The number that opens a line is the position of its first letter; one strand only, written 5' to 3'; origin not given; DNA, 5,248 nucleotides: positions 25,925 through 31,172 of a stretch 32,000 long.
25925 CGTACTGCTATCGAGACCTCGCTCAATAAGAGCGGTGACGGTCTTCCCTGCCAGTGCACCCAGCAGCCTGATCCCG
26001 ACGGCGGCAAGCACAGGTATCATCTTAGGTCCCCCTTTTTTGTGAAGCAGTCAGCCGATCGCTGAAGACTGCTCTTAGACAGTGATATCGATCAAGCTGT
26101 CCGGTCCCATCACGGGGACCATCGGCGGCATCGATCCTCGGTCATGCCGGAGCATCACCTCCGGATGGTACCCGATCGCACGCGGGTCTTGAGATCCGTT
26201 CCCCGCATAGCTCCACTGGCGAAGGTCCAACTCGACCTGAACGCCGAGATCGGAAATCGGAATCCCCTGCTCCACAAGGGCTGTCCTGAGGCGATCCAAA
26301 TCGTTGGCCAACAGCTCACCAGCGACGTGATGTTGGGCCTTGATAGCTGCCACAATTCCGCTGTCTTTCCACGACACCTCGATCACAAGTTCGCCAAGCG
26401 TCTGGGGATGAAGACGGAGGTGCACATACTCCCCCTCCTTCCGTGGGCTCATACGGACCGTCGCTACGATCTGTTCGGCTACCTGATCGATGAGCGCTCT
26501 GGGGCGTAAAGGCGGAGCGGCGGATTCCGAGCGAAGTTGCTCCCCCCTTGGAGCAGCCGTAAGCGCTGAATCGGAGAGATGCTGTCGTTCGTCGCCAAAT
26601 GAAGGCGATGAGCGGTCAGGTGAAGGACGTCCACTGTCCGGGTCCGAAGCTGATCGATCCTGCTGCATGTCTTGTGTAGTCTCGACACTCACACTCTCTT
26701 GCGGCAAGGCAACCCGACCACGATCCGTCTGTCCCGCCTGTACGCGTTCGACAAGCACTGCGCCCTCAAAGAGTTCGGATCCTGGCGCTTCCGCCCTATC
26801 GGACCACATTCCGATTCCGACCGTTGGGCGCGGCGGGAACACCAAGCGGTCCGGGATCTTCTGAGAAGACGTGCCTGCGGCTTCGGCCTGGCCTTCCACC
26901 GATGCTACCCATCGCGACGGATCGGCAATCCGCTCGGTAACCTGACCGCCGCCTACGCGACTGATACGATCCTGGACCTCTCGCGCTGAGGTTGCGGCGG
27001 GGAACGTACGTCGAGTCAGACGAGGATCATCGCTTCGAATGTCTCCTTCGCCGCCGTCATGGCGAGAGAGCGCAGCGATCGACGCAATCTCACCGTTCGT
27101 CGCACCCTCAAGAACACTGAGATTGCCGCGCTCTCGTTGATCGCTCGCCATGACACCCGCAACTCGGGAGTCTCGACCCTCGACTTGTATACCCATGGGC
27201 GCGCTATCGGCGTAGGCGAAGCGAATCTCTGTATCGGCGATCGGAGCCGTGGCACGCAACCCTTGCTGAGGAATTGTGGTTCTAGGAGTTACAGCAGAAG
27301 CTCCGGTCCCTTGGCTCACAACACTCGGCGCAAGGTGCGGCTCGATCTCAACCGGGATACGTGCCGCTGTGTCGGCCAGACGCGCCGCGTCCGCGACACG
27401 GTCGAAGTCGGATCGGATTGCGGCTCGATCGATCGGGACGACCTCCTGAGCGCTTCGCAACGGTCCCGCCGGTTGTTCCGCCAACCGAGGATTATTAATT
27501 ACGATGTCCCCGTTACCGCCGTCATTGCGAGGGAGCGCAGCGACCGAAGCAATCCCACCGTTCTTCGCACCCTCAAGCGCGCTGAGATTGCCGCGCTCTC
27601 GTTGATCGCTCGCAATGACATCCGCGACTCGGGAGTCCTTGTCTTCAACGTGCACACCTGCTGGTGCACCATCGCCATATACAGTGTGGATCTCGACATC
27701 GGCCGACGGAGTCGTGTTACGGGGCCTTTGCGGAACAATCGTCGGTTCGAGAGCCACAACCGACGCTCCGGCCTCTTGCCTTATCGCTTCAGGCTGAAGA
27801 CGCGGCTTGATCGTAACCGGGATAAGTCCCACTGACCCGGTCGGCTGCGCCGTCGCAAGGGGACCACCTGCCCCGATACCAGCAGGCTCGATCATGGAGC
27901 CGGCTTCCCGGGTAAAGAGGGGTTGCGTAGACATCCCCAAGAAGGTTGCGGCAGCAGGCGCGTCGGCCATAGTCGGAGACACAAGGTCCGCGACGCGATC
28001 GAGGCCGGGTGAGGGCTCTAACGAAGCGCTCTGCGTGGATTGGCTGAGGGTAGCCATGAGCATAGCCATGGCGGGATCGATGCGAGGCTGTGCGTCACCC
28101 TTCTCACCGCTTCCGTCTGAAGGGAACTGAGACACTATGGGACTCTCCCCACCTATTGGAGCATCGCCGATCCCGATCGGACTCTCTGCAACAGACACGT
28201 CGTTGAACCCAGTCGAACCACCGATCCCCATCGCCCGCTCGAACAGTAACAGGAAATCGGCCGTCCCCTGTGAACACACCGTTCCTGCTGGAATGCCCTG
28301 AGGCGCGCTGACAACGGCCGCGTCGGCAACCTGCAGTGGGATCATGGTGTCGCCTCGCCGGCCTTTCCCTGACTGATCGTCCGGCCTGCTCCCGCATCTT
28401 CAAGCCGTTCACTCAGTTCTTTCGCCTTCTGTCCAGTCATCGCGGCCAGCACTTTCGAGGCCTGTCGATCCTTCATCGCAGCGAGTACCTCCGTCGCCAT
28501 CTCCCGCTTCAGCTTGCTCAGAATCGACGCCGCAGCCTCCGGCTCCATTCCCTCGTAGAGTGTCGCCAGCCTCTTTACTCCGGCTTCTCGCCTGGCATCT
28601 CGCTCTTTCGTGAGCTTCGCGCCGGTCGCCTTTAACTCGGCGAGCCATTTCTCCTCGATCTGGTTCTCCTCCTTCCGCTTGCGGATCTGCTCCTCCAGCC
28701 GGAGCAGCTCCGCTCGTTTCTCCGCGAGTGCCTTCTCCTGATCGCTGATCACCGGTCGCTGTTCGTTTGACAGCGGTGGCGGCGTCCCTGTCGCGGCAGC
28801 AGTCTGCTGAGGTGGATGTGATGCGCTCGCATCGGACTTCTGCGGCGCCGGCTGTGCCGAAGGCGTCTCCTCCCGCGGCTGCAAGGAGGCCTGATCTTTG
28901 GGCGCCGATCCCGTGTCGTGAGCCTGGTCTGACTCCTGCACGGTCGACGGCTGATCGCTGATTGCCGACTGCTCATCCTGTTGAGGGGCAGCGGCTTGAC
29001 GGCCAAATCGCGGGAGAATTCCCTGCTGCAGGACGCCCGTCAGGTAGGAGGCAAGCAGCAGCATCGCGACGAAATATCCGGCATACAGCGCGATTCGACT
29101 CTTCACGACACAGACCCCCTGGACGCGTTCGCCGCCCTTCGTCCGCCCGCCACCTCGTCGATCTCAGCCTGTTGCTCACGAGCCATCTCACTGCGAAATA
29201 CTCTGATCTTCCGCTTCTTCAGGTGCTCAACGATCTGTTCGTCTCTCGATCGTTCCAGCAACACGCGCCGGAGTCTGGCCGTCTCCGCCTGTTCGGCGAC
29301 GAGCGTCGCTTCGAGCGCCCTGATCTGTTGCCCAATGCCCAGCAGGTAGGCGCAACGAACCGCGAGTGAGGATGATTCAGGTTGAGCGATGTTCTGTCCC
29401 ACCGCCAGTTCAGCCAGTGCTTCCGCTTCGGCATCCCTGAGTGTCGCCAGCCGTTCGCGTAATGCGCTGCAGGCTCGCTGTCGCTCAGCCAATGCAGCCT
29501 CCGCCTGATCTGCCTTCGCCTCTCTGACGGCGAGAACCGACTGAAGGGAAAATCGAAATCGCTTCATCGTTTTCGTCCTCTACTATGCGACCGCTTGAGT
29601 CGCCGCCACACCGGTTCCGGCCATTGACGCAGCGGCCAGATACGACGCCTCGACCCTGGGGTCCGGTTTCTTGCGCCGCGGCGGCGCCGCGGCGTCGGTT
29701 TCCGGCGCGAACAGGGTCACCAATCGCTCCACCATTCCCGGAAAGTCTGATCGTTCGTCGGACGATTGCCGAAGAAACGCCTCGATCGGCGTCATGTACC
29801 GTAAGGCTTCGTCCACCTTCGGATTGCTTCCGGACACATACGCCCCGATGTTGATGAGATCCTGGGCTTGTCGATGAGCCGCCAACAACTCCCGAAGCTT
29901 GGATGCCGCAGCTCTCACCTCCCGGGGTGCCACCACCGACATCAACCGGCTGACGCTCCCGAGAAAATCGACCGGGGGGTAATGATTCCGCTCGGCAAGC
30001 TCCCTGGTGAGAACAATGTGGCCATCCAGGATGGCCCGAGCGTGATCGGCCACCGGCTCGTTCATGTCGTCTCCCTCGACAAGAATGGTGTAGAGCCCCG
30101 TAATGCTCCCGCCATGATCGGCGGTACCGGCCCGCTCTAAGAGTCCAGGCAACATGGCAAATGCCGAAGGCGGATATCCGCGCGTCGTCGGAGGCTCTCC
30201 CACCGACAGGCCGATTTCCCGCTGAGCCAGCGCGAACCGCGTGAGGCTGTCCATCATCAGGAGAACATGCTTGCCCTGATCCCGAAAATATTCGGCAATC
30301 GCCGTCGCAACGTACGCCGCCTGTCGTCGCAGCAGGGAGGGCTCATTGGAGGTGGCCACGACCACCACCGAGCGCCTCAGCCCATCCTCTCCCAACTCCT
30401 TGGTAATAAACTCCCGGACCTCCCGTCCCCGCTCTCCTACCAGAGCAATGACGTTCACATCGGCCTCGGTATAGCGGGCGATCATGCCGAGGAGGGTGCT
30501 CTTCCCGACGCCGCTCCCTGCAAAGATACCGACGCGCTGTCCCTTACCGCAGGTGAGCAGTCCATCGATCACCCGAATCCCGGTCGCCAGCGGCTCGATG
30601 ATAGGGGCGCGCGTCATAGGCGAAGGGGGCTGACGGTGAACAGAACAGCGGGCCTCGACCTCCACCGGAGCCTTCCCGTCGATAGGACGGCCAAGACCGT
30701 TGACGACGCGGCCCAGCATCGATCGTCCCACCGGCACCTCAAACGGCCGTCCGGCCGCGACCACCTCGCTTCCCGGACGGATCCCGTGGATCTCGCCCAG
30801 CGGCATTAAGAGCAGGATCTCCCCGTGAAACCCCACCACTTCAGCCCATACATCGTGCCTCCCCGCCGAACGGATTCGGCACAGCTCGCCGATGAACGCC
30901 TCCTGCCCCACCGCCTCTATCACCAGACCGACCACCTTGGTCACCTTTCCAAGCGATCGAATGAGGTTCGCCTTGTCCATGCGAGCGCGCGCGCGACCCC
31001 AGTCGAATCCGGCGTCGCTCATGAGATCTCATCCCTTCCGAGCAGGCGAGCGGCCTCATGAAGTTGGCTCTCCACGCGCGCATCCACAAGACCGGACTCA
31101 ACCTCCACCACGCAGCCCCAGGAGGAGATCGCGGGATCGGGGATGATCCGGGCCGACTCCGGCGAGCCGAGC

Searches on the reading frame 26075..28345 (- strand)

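Call 46: search_protein_families(library=pfam, proteins=[window:26075-28345:-], max_evalue=0.01)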
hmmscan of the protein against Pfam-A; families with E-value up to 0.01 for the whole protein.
window:26075-28345:- (756 aa): 1 family
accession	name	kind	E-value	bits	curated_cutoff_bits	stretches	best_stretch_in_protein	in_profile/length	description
PF02120.21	Flg_hook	-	2.5e-12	46.9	29.8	1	631-705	5-79/85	Flagellar hook-length control protein FliK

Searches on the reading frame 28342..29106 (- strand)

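Call 46: search_protein_families(library=pfam, proteins=[window:28342-29106:-], max_evalue=0.01)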
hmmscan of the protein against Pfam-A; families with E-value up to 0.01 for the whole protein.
window:28342-29106:- (254 aa): 2 families
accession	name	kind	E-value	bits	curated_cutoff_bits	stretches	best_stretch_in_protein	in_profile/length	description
PF03448.22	MgtE_N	-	5.8e-07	30.4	25.9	1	180-235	6-61/102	MgtE intracellular N domain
PF14841.11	FliG_M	-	0.0002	21.9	25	1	179-223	3-47/76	FliG middle domain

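Call 72: search_protein_families(library=ncbifam, proteins=[window:28342-29106:-], max_evalue=0.1)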
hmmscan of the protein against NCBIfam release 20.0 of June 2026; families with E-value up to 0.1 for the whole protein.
window:28342-29106:- (254 aa): 3 families
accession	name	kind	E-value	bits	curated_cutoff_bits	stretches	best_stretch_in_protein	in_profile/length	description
NF047368.1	collar_FlbB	equivalog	2.1e-06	27.7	110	1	120-213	69-161/193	periplasmic-type flagellar collar protein FlbB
TIGR04526.1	predic_Ig_block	subfamily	0.018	14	150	1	41-181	42-214/693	putative immunoglobulin-blocking virulence protein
TIGR03319.1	RNase_Y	equivalog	0.042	12.3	454.35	1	114-230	72-186/514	ribonuclease Y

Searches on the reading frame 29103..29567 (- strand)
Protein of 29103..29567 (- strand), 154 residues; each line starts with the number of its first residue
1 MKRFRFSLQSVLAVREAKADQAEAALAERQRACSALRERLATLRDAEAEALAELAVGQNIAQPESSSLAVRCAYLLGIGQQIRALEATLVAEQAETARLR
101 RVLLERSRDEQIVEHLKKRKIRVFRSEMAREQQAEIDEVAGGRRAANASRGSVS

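Call 46: search_protein_families(library=pfam, proteins=[window:29103-29567:-], max_evalue=0.01)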
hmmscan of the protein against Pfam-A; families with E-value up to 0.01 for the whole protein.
window:29103-29567:- (154 aa): 2 families
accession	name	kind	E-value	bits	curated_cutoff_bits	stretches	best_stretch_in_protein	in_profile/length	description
PF02050.21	FliJ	-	6.8e-08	33.2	28.4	1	20-141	1-120/123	Flagellar FliJ protein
PF16789.10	YscO-like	-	0.00066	20.2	27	1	5-50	3-48/161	YscO-like protein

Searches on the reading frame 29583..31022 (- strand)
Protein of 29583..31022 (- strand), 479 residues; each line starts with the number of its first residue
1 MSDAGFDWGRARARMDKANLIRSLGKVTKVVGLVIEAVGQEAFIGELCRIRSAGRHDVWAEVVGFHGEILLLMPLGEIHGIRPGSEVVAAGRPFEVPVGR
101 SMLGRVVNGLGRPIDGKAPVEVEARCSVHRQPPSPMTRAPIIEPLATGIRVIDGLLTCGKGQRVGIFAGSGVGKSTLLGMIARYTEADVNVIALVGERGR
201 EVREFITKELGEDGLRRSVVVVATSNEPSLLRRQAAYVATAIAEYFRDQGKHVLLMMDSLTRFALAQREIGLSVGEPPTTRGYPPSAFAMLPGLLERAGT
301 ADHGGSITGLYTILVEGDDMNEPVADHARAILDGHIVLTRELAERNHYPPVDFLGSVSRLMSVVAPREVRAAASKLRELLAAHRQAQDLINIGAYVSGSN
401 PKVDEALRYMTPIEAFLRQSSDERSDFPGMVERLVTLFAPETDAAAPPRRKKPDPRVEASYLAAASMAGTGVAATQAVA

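Call 46: search_protein_families(library=pfam, proteins=[window:29583-31022:-], max_evalue=0.01)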
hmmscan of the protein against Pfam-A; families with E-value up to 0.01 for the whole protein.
window:29583-31022:- (479 aa): 4 families
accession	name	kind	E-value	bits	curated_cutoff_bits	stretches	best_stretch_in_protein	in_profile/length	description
PF00006.31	ATP-synt_ab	-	1.7e-90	302.8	29.5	1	148-358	1-213/213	ATP synthase alpha/beta family, nucleotide-binding domain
PF18269.6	T3SS_ATPase_C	-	1.3e-23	83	22.7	1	366-434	2-70/72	T3SS EscN ATPase C-terminal domain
PF02874.29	ATP-synt_ab_N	-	7e-08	33.3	20.9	1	27-90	1-68/69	ATP synthase alpha/beta family, beta-barrel domain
PF00005.33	ABC_tran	-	0.00011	23.2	25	1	156-210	6-52/137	ABC transporter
